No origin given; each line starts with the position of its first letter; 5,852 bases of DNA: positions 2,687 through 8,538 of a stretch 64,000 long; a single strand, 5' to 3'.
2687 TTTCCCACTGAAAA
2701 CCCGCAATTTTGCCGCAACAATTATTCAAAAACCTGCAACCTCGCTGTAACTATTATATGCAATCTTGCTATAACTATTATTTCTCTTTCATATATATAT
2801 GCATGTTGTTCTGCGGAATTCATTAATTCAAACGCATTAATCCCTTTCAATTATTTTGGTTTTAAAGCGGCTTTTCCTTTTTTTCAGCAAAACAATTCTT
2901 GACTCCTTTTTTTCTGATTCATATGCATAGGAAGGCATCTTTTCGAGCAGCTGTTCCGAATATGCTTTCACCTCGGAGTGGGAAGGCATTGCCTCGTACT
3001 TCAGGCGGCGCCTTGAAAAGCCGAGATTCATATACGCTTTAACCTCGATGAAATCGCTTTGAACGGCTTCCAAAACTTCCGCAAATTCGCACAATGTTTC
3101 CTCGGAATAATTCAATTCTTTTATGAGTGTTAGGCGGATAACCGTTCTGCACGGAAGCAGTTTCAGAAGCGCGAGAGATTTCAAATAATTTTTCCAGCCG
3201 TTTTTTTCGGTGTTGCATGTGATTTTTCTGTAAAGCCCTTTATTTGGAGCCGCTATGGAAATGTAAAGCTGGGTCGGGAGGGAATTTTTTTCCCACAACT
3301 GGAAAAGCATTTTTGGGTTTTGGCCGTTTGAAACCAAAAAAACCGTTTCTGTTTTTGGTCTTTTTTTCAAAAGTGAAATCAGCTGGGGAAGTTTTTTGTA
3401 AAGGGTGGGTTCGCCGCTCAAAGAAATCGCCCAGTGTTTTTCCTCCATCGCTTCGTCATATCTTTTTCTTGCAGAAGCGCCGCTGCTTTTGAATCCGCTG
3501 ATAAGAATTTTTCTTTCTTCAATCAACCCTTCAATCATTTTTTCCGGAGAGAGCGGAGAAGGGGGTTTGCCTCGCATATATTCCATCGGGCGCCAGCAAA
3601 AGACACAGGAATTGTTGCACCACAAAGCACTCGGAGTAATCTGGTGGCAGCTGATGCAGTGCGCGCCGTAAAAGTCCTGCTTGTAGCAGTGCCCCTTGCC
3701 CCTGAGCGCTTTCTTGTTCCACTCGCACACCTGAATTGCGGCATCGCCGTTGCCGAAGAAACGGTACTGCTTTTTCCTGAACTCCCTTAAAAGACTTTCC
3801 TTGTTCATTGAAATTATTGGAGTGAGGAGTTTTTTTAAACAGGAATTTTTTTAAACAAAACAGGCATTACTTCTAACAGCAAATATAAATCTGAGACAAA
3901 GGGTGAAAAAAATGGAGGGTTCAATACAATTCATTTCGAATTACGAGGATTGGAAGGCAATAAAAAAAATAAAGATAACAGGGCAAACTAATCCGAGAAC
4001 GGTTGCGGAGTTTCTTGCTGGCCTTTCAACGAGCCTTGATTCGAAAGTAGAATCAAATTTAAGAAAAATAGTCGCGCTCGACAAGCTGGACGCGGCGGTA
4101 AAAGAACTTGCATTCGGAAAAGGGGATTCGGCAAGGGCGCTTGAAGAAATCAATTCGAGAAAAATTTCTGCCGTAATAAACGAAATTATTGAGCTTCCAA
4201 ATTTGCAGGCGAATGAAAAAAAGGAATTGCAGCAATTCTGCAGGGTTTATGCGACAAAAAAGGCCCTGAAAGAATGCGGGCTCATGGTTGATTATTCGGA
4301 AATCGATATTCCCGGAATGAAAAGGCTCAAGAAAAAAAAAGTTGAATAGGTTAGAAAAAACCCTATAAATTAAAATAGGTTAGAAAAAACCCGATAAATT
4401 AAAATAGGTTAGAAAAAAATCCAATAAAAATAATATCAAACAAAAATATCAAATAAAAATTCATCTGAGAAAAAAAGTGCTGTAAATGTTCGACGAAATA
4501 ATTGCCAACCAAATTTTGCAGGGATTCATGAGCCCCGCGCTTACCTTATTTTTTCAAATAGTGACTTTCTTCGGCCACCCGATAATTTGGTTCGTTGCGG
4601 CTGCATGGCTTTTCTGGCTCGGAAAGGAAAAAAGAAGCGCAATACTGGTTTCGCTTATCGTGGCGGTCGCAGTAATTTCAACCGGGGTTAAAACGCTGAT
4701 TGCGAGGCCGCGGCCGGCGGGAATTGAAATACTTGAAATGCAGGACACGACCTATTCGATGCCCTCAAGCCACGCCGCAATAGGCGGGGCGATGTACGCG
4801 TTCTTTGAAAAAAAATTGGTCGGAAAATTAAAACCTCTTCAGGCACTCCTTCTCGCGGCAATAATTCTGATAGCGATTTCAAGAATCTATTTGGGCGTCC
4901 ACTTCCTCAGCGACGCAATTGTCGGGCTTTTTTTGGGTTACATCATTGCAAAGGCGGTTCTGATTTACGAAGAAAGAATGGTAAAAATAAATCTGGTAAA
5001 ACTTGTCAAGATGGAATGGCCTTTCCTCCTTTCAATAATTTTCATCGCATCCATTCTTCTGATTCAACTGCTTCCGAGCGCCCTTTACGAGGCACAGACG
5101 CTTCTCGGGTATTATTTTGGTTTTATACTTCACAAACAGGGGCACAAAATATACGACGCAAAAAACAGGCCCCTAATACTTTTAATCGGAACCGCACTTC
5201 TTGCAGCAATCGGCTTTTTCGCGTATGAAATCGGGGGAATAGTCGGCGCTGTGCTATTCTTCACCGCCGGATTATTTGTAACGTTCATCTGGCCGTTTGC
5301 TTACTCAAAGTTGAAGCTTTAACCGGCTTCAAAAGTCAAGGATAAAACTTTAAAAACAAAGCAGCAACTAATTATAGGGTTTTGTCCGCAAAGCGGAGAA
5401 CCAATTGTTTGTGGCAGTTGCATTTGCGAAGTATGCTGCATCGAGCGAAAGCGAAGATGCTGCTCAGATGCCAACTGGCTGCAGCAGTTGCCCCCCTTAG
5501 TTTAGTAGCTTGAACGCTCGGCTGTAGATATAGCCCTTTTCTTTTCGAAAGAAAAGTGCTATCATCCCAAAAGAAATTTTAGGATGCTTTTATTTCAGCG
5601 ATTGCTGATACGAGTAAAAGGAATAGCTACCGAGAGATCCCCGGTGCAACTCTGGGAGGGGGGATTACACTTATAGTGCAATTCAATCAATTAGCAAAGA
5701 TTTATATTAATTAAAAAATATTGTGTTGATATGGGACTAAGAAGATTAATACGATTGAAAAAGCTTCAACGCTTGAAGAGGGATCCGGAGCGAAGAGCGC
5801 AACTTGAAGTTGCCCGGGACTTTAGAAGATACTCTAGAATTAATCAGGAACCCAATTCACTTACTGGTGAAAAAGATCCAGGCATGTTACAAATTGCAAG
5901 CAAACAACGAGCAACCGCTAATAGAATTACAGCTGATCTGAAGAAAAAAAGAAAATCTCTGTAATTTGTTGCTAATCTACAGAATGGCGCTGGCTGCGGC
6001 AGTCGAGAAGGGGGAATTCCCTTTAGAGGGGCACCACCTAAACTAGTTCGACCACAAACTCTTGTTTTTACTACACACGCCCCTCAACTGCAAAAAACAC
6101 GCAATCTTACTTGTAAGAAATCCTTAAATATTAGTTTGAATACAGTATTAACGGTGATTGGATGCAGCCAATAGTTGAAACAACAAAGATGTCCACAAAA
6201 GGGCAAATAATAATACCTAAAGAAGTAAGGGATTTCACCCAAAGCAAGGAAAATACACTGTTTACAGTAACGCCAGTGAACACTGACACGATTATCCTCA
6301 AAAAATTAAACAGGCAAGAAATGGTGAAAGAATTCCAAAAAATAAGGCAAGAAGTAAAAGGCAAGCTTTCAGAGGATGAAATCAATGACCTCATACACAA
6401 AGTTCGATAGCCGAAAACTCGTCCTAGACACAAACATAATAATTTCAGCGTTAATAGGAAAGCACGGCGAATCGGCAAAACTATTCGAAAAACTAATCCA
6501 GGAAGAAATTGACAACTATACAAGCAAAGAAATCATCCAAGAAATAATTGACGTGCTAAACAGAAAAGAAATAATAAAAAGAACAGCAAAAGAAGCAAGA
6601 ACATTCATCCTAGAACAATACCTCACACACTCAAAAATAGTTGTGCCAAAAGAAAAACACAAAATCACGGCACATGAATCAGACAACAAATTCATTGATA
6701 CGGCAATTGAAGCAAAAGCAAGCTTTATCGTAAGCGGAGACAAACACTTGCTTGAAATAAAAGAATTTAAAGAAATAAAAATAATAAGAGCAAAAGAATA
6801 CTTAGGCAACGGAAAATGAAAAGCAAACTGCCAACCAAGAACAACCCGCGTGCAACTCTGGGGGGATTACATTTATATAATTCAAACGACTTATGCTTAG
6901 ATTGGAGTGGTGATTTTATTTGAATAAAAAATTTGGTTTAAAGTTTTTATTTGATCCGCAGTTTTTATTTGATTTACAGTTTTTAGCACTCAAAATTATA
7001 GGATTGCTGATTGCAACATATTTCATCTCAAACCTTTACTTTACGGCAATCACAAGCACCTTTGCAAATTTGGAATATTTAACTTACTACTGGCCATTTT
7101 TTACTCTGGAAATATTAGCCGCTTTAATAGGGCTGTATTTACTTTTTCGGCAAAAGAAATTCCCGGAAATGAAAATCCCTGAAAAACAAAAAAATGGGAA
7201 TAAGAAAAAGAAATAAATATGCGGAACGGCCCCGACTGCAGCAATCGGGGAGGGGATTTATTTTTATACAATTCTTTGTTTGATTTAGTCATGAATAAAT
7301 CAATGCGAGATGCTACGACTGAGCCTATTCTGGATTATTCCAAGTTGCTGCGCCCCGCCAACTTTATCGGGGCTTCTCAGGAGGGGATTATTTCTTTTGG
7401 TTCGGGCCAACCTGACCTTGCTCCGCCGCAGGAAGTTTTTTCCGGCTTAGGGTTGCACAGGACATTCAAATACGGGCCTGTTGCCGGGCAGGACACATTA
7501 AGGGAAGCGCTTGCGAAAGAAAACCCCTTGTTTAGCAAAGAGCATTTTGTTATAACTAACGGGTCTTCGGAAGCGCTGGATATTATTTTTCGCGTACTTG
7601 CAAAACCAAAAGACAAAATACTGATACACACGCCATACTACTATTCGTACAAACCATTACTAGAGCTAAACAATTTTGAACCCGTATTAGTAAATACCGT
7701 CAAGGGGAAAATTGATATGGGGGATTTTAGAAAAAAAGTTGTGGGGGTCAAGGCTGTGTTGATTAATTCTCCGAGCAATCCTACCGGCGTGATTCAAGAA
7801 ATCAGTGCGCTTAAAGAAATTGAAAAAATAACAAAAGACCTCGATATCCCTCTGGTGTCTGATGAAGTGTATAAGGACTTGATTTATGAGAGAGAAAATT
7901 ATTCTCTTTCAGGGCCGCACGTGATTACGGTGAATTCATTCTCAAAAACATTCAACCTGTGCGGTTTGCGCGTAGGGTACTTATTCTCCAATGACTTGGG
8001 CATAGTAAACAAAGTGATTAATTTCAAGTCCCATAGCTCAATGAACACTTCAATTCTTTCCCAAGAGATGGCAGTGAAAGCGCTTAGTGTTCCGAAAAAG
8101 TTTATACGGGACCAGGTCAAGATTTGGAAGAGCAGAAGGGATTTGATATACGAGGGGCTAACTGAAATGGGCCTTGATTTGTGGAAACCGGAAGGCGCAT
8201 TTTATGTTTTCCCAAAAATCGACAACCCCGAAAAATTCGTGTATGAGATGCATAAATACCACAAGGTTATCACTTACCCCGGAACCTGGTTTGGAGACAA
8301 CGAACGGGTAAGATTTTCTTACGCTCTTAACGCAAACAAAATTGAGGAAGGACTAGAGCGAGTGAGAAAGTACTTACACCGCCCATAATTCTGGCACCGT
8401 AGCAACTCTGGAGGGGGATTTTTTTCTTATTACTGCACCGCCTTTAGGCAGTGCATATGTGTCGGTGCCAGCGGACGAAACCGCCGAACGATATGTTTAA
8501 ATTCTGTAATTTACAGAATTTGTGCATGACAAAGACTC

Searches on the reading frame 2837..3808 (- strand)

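Call 42: search_protein_families(library=pfam, proteins=[window:2837-3808:-], max_evalue=0.001)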
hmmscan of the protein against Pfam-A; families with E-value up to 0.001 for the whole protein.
window:2837-3808:- (323 aa): 2 families
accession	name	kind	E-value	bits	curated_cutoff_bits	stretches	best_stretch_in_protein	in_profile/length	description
PF08608.17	Wyosine_form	-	3.8e-17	62.7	22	1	250-309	3-62/63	Wyosine base formation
PF04055.27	Radical_SAM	-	1.9e-14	54.6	29.5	1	63-242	6-165/166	Radical SAM superfamily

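Call 53: search_protein_families(library=ncbifam, proteins=[window:2837-3808:-], max_evalue=0.00001)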
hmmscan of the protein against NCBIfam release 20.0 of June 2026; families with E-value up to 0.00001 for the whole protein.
window:2837-3808:- (323 aa): 3 families
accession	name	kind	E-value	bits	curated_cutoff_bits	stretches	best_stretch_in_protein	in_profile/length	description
TIGR03972.1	rSAM_TYW1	equivalog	7.3e-101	337.2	317.95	1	8-309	3-297/297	4-demethylwyosine synthase TYW1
TIGR02495.1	NrdG2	equivalog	6.7e-10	38.6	131.15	1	132-250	71-184/193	anaerobic ribonucleoside-triphosphate reductase activating protein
NF038283.1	viperin_w_prok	equivalog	9.8e-06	24.9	180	0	63-237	11-170/281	viperin family antiviral radical SAM protein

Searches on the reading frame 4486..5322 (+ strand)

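Call 42: search_protein_families(library=pfam, proteins=[window:4486-5322:+], max_evalue=0.001)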
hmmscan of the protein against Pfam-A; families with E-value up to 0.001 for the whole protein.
window:4486-5322:+ (278 aa): 2 families
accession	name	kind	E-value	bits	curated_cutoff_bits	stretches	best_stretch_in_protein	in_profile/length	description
PF01569.27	PAP2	-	9.2e-21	74.4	27.2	1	54-161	6-124/130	PAP2 superfamily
PF14378.12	PAP2_3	-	4.6e-09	36.8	27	1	17-156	26-189/190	PAP2 superfamily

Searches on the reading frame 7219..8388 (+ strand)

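Call 42: search_protein_families(library=pfam, proteins=[window:7219-8388:+], max_evalue=0.001)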
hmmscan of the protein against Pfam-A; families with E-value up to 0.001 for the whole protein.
window:7219-8388:+ (389 aa): 2 families
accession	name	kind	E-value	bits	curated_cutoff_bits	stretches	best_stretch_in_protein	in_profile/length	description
PF00155.27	Aminotran_1_2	-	5.2e-56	190.8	19.7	1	57-382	3-361/361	Aminotransferase class I and II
PF04864.19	Alliinase_C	-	1.4e-06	27.9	22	1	110-297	69-248/363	Allinase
